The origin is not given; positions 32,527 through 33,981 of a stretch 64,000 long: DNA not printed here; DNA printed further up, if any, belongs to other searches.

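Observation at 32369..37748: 5.3-kb integrative islet in tRNA-Phe bounded by a perfect 46-bp direct repeat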

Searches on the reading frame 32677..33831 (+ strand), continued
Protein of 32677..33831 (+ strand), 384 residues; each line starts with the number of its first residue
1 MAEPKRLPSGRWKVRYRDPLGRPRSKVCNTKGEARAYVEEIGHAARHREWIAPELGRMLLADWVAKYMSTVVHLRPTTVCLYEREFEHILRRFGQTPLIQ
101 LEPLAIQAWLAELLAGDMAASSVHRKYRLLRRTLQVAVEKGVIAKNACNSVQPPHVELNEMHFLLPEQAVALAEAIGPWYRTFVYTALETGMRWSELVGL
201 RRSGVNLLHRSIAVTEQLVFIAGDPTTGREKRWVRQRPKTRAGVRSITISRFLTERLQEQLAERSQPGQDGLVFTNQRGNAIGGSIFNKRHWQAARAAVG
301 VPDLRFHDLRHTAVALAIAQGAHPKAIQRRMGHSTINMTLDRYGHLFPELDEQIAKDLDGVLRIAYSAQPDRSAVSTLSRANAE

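Call 23: find_encoding_contigs(protein=P0006, flank=10000, max_places=3)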
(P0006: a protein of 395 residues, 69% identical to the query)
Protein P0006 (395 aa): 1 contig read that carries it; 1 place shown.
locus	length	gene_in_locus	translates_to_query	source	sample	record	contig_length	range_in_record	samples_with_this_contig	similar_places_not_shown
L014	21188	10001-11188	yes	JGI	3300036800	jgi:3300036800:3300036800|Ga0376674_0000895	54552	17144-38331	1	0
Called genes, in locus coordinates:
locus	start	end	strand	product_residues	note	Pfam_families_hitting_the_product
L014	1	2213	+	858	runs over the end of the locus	PF00743:FMO-like, PF07992:Pyr_redox_2, PF13450:NAD_binding_8, PF13738:Pyr_redox_3, PF00135:COesterase, PF20434:BD-FAE, PF07859:Abhydrolase_3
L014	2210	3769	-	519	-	PF03137:OATP (faint), PF00083:Sugar_tr (weak), PF07690:MFS_1, PF12832:MFS_1_like (weak)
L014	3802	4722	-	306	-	-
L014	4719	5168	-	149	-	PF17653:DUF5522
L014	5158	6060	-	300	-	PF00126:HTH_1, PF03466:LysR_substrate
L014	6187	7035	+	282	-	-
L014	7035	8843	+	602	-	PF00890:FAD_binding_2, PF01266:DAO (weak), PF03486:HI0933_like (faint), PF12831:FAD_oxidored (faint), PF02910:Succ_DH_flav_C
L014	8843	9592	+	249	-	PF13085:Fer2_3, PF12838:Fer4_7 (faint), PF13183:Fer4_8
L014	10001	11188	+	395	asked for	PF26003:Integrase_N_phage, PF02899:Phage_int_SAM_1 (weak), PF00589:Phage_integrase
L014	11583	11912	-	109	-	-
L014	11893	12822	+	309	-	-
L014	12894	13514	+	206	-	PF09837:DUF2064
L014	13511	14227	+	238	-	PF13489:Methyltransf_23, PF08241:Methyltransf_11 (weak), PF08242:Methyltransf_12 (faint), PF13649:Methyltransf_25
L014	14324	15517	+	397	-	PF00174:Oxidored_molyb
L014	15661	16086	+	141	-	-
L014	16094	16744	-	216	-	PF00535:Glycos_transf_2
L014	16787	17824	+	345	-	PF01073:3Beta_HSD (weak), PF01370:Epimerase, PF02719:Polysacc_synt_2 (faint), PF04321:RmlD_sub_bind (faint), PF13460:NAD_binding_10, PF16363:GDP_Man_Dehyd, PF01370:Epimerase, PF16363:GDP_Man_Dehyd, +1 more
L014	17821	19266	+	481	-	PF09594:GT87, PF26314:MptA_B_family (weak)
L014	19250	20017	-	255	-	-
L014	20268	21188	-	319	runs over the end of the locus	PF04616:Glyco_hydro_43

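Call 24: find_encoding_contigs(protein=P0012, flank=10000, max_places=3)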
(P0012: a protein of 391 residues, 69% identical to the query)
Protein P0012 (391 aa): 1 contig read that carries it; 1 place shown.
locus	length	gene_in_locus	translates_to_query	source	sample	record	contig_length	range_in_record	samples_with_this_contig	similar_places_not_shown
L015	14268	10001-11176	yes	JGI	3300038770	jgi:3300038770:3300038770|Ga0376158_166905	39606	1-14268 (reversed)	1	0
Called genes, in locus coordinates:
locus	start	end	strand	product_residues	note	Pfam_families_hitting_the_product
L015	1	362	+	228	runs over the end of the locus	PF01061:ABC2_membrane, PF12698:ABC2_membrane_3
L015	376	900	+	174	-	PF02481:DNA_processg_A (weak), PF18306:LDcluster4, PF03641:Lysine_decarbox (weak)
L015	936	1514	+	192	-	PF02190:LON_substr_bdg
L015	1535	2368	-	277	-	PF23441:SDR, PF00106:adh_short, PF08659:KR, PF13561:adh_short_C2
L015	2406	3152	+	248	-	PF13489:Methyltransf_23, PF08241:Methyltransf_11, PF08242:Methyltransf_12, PF13649:Methyltransf_25, PF13847:Methyltransf_31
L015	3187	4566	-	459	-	PF01565:FAD_binding_4, PF08031:BBE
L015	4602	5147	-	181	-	PF08534:Redoxin, PF00578:AhpC-TSA, PF13098:Thioredoxin_2 (weak), PF00085:Thioredoxin (faint), PF13905:Thioredoxin_8 (weak)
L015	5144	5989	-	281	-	PF01040:UbiA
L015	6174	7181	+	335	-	PF02628:COX15-CtaA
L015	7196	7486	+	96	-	PF02617:ClpS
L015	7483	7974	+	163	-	PF09438:DUF2017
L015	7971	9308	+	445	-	-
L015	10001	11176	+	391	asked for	PF00589:Phage_integrase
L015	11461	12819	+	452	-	PF00561:Abhydrolase_1 (weak), PF12146:Hydrolase_4, PF00211:Guanylate_cyc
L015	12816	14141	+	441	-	PF12697:Abhydrolase_6 (weak), PF00561:Abhydrolase_1 (weak), PF00211:Guanylate_cyc (weak)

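Call 25: find_encoding_contigs(protein=P0016, flank=10000, max_places=3)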
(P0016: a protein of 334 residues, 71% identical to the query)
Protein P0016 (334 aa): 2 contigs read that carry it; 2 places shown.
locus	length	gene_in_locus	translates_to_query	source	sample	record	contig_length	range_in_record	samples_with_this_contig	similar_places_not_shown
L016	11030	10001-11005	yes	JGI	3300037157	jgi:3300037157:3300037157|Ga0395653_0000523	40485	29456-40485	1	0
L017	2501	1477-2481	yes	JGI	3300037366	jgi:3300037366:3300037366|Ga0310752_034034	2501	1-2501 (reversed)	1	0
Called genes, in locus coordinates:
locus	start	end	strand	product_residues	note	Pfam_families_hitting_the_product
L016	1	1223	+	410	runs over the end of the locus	PF00512:HisKA, PF02518:HATPase_c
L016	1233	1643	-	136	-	PF01243:PNPOx_N, PF16242:Pyrid_ox_like (weak)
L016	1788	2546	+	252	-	PF03476:MOSC_N, PF03473:MOSC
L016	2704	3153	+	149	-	PF03703:bPH_2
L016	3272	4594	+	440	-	PF03703:bPH_2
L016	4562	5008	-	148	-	-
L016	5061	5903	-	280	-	PF02811:PHP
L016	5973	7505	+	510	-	PF13522:GATase_6, PF13537:GATase_7 (faint), PF00156:Pribosyltran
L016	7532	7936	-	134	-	PF14016:DUF4232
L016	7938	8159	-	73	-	-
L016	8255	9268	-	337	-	PF00583:Acetyltransf_1 (weak), PF13508:Acetyltransf_7 (weak)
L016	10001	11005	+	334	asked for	PF26003:Integrase_N_phage (weak), PF02899:Phage_int_SAM_1, PF14659:Phage_int_SAM_3, PF00589:Phage_integrase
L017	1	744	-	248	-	?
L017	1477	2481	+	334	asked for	PF26003:Integrase_N_phage (weak), PF02899:Phage_int_SAM_1, PF14659:Phage_int_SAM_3, PF00589:Phage_integrase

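Call 27: find_encoding_contigs(protein=P0002, flank=10000, max_places=3)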
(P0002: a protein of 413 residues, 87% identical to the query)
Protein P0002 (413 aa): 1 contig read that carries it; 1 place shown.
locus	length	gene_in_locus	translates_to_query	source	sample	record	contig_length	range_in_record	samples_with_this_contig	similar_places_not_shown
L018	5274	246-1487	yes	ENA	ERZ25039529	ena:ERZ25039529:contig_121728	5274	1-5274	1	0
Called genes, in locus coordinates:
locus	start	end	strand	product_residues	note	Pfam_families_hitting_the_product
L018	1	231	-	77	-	?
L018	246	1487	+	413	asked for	PF14659:Phage_int_SAM_3 (weak), PF00589:Phage_integrase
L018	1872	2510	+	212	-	-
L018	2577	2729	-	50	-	-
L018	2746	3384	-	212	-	-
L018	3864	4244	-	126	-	PF04255:DUF433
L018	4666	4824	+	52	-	-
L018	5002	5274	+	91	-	?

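Call 28: find_encoding_contigs(protein=P0001, flank=10000, max_places=3)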
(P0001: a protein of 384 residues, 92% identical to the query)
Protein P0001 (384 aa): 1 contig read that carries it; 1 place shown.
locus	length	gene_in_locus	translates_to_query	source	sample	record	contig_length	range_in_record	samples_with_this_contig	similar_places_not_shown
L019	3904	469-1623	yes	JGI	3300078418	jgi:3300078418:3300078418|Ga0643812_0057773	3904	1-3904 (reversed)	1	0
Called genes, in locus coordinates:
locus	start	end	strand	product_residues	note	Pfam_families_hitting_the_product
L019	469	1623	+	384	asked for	PF14659:Phage_int_SAM_3 (weak), PF02899:Phage_int_SAM_1 (faint), PF00589:Phage_integrase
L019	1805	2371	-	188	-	-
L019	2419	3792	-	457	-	-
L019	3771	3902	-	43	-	?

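Call 35: search_dna_similar(query=window:32677-33831:+, collection=phages, mode=protein, max_rows=15)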
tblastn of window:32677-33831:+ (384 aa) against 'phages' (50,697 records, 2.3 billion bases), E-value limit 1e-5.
Records with a match: 2337; places in all: 2353; records where one place covers at least 80% of the query: 792.
Best place of each record, by identity: <60% 2337.
By first word of the organism name: Mycobacterium 744; Streptococcus 547; Gordonia 185; Staphylococcus 155; Bacteriophage 82; Paenibacillus 72; Lactobacillus 53; Arthrobacter 52; Helicobacter 49; Pseudomonas 41; and 66 more.
By host as written in the record: Mycobacterium smegmatis mc2 155 502; - 162; Gordonia terrae 3612 152; Mycobacterium smegmatis mc#155 110; Staphylococcus aureus 49; Helicobacter pylori 35; Paenibacillus larvae 31; Listeria monocytogenes 25; and 765 more.
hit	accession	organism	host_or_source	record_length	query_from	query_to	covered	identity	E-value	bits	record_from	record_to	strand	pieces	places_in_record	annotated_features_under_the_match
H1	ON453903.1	Flavonifractor phage Castelnaud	Flavonifractor plautii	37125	12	368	93%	31.6%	9e-31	130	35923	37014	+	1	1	integrase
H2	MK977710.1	Corynebacterium phage Stiles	Corynebacterium xerosis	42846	5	362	93%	30.2%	4e-18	92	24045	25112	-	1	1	27: tyrosine integrase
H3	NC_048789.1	Corynebacterium phage Stiles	Corynebacterium xerosis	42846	5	362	93%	30.2%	4e-18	92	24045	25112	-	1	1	27: site-specific integrase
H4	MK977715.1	Corynebacterium phage Adelaide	Corynebacterium xerosis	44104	5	362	93%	29.9%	4e-18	92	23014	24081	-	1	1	25: tyrosine integrase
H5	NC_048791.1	Corynebacterium phage Adelaide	Corynebacterium xerosis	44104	5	362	93%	29.9%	4e-18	92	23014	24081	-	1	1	25: site-specific integrase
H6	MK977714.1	Corynebacterium phage Bran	Corynebacterium xerosis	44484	5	362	93%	29.9%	2e-15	84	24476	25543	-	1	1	28: tyrosine integrase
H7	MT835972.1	Bacteriophage sp.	human fecal samples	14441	5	365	94%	29.4%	3e-25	113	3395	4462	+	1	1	record has no annotation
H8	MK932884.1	Bifidobacterium phage PMBT6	Bifidobacterium thermophilum MBT94004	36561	9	349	89%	30.5%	5e-17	89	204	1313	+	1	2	integrase site-specific tyrosine recombinase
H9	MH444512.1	Bifidobacterium phage PMBT6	Bifidobacterium thermophilum 94004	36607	9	349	89%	30.5%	5e-17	89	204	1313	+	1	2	integrase site-specific tyrosine recombinase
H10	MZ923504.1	Microcystis phage MinS1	Microcystis aeruginosa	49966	1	371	97%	27.8%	2e-20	99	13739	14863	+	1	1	site-specific integrase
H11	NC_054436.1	Gordonia phage Schmidt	Gordonia terrae 3612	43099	3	369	96%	28.1%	1e-27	120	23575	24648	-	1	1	32: integrase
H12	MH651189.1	Gordonia phage Schmidt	Gordonia terrae 3612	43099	3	369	96%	28.1%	1e-27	120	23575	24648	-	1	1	32: integrase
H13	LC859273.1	Rhodococcus phage ReT1v-1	Prescottella equi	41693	1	361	94%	28.5%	7e-25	112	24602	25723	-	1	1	Tyrosine-type recombinase/integrase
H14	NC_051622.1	Mycobacterium phage MarkPhew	Mycobacterium smegmatis mc2 155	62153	12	346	87%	30.7%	3e-31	131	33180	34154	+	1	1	44: integrase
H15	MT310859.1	Mycobacterium phage MarkPhew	Mycobacterium smegmatis mc2 155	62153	12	346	87%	30.7%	3e-31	131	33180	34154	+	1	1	44: tyrosine integrase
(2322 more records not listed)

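Call 36: search_solved_structures(query=window:32677-33831:+, max_evalue=0.001)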
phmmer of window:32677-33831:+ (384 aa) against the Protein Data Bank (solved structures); distinct sequences matched with E-value up to 0.001: 7.
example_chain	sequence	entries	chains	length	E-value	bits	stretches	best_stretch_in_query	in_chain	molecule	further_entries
3nkh_A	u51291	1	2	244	6.9e-13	51.7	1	155-360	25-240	Integrase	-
6en0_A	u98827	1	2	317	4.8e-10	42.3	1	92-346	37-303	Int protein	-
6emy_A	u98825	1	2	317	6.6e-10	41.9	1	92-346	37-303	Int protein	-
6emz_A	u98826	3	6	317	1.3e-09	41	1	92-346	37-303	Int protein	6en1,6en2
2kkp_A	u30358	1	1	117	1.2e-05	27.8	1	60-162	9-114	Phage integrase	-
9i5v_14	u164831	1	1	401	0.00063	22.2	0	67-346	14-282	Ribosome-associated translation inhibitor RaiA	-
1aih_A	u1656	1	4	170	0.00086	21.8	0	292-352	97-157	HP1 INTEGRASE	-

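Call 55: find_related_loci(query=A4, collection=metagenome_contigs, flank=10000)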
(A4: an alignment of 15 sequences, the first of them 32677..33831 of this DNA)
Query A4 (384 aa) in metagenome_contigs; peptide patterns used: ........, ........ (x = any residue, [..] = any of these).
600 stretches matched a pattern (row limit reached: there are more); 529 encode a relative of the query (tblastn E <= 1e-3); the best 80 are kept; 80 distinct loci.
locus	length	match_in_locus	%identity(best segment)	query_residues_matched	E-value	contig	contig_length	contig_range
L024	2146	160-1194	41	12-365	2e-78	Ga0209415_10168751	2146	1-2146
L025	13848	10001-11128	31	5-372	3e-53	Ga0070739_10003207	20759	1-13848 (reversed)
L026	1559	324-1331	34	22-365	2e-53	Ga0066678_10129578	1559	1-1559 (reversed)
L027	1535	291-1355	33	1-363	2e-52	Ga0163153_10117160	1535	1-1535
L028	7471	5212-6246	32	5-355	3e-49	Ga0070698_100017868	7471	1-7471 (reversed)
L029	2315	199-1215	34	21-362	6e-44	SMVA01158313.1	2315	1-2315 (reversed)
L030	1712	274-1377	31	6-362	4e-42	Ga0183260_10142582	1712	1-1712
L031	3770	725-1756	30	21-363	2e-40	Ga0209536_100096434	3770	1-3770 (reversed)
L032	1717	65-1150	30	1-362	4e-41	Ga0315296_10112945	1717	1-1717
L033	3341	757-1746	33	5-335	1e-39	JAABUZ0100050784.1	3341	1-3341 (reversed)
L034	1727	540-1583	30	19-362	1e-40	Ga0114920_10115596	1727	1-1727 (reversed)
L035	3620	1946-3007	31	9-362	8e-40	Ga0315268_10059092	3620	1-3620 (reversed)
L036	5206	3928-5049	29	5-363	9e-38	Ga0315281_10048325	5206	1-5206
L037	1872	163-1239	30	10-362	4e-38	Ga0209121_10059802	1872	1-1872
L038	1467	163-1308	30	10-376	2e-38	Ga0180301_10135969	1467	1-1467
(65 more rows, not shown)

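Call 65: search_protein_families(library=pfam, proteins=[L018:1872-2510:+, L018:2746-3384:-, L019:1805-2371:-, L019:2419-3792:-, L018:4666-4824:+, L014:11583-11912:-, L014:11893-12822:+], max_evalue=0.01)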
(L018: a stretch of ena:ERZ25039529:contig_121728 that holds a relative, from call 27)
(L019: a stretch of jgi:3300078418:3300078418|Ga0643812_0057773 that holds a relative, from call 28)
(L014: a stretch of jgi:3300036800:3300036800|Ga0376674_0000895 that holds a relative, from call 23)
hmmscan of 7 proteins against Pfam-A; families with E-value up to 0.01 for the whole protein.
L018:1872-2510:+ (212 aa): 0 families

L018:2746-3384:- (212 aa): 0 families

L019:1805-2371:- (188 aa): 0 families

L019:2419-3792:- (457 aa): 2 families
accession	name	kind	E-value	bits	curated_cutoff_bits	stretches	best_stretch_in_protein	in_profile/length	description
PF10137.14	CAP12-PCTIR_TIR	-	8e-05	23.1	24.7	1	91-190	10-109/119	CAP12/Pycsar effector protein, TIR domain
PF13676.11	TIR_2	-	0.00062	20.7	28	1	82-176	2-86/122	TIR domain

L018:4666-4824:+ (52 aa): 0 families

L014:11583-11912:- (109 aa): 0 families

L014:11893-12822:+ (309 aa): 0 families

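Call 80: find_related_loci(query=window:32677-33831:+, collection=viral_contigs, flank=10000)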
Query window:32677-33831:+ (384 aa) in viral_contigs; peptide patterns used: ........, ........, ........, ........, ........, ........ (x = any residue, [..] = any of these).
5 stretches matched a pattern, but none encodes a relative of the query by tblastn (E <= 1e-3).

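Call 81: find_encoding_contigs(protein=P0118, flank=10000, max_places=1)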
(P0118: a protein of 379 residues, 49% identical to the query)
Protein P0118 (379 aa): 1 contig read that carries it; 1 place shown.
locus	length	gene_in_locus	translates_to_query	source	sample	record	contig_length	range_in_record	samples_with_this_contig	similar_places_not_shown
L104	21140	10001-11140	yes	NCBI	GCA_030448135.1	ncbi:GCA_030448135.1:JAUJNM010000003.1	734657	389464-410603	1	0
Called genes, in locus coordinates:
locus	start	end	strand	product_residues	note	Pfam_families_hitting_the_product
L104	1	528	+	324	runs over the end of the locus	PF03747:ADP_ribosyl_GH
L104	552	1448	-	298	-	PF00535:Glycos_transf_2, PF13641:Glyco_tranf_2_3, PF13632:Glyco_trans_2_3 (weak)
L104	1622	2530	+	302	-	PF13641:Glyco_tranf_2_3, PF00535:Glycos_transf_2, PF10111:Glyco_tranf_2_2 (weak), PF13632:Glyco_trans_2_3 (faint)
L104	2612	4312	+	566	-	PF02543:Carbam_trans_N, PF16861:Carbam_trans_C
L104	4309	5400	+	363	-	PF00535:Glycos_transf_2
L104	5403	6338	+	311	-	PF01075:Glyco_transf_9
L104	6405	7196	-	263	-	-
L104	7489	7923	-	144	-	PF00011:HSP20, PF17886:ArsA_HSP20 (weak)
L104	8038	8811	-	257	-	PF13489:Methyltransf_23, PF08241:Methyltransf_11, PF08242:Methyltransf_12, PF13649:Methyltransf_25, PF13847:Methyltransf_31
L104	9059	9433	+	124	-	-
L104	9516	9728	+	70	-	-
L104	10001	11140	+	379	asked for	PF26003:Integrase_N_phage, PF22022:Phage_int_M (weak), PF02899:Phage_int_SAM_1 (weak), PF14659:Phage_int_SAM_3 (weak), PF00589:Phage_integrase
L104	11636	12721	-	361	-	PF01972:SDH_protease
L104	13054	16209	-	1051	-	PF08751:TrwC, PF01443:Viral_helicase1 (weak), PF13245:AAA_19, PF13604:AAA_30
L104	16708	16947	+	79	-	PF01381:HTH_3 (weak), PF12728:HTH_17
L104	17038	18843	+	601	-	-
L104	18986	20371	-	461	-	PF13565:HTH_32, PF00665:rve, PF13683:rve_3, PF22483:Mu-transpos_C_2 (faint)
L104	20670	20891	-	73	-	-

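Call 83: find_encoding_contigs(protein=P0061, flank=10000, max_places=1)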
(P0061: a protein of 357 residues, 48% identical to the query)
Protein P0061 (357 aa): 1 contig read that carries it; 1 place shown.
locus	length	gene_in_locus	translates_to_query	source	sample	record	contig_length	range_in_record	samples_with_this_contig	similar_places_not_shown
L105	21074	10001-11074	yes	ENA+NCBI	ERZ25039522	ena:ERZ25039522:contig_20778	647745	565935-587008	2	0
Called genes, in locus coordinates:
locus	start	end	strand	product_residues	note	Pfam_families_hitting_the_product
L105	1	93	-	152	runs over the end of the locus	-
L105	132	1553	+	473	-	PF04442:CtaG_Cox11 (faint)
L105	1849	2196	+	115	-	-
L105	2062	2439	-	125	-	-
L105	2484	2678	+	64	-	-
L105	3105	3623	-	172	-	PF00665:rve, PF13683:rve_3, PF13333:rve_2 (weak)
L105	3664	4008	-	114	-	PF13276:HTH_21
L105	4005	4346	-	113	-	PF01527:HTH_Tnp_1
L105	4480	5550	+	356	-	PF01548:DEDD_Tnp_IS110, PF02371:Transposase_20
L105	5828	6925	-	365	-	-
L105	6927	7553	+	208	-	-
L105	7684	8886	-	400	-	PF08751:TrwC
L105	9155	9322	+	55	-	-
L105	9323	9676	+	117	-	PF12728:HTH_17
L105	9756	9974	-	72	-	-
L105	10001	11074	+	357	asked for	PF02899:Phage_int_SAM_1 (weak), PF14659:Phage_int_SAM_3, PF00589:Phage_integrase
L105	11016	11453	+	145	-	PF14076:DUF4258 (weak)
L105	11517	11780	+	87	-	PF10049:DUF2283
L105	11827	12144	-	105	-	-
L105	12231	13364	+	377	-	PF01699:Na_Ca_ex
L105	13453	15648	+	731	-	PF02922:CBM_48, PF00128:Alpha-amylase (faint), PF21331:Isoamylase_C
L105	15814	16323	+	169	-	PF12844:HTH_19 (weak), PF13560:HTH_31, PF01381:HTH_3, PF21179:BldD-like_C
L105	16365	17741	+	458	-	PF00171:Aldedh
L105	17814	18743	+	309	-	PF09339:HTH_IclR (faint), PF00376:MerR (weak), PF13411:MerR_1, PF00440:TetR_N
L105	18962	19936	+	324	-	PF00494:SQS_PSY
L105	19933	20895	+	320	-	PF00494:SQS_PSY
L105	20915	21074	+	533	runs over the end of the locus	PF00890:FAD_binding_2 (weak), PF01134:GIDA (weak), PF01266:DAO (weak), PF01593:Amino_oxidase, PF07992:Pyr_redox_2 (faint), PF12831:FAD_oxidored, PF13450:NAD_binding_8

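Call 84: find_encoding_contigs(protein=P0038, flank=10000, max_places=1)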
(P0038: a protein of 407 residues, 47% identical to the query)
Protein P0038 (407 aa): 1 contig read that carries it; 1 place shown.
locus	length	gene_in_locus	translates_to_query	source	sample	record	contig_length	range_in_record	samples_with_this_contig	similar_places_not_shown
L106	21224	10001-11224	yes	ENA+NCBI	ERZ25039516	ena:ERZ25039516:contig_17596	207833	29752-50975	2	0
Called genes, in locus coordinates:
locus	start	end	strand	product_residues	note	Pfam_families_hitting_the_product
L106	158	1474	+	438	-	-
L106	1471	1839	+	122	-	PF05901:Excalibur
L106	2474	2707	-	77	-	-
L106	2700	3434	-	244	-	PF01590:GAF, PF13185:GAF_2, PF03861:ANTAR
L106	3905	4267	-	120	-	PF08843:AbiEii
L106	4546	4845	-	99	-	-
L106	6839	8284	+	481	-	PF24514:SpaA_4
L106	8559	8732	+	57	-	PF04255:DUF433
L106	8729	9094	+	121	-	PF01927:Mut7-C (weak), PF18478:PIN_10, PF18480:DUF5615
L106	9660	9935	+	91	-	PF12728:HTH_17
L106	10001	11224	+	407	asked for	PF26003:Integrase_N_phage, PF02899:Phage_int_SAM_1 (weak), PF14659:Phage_int_SAM_3, PF00589:Phage_integrase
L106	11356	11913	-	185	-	PF00578:AhpC-TSA, PF08534:Redoxin, PF00085:Thioredoxin (weak), PF13098:Thioredoxin_2 (faint), PF13905:Thioredoxin_8 (weak)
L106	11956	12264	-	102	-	-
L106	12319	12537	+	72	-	-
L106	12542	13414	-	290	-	PF00487:FA_desaturase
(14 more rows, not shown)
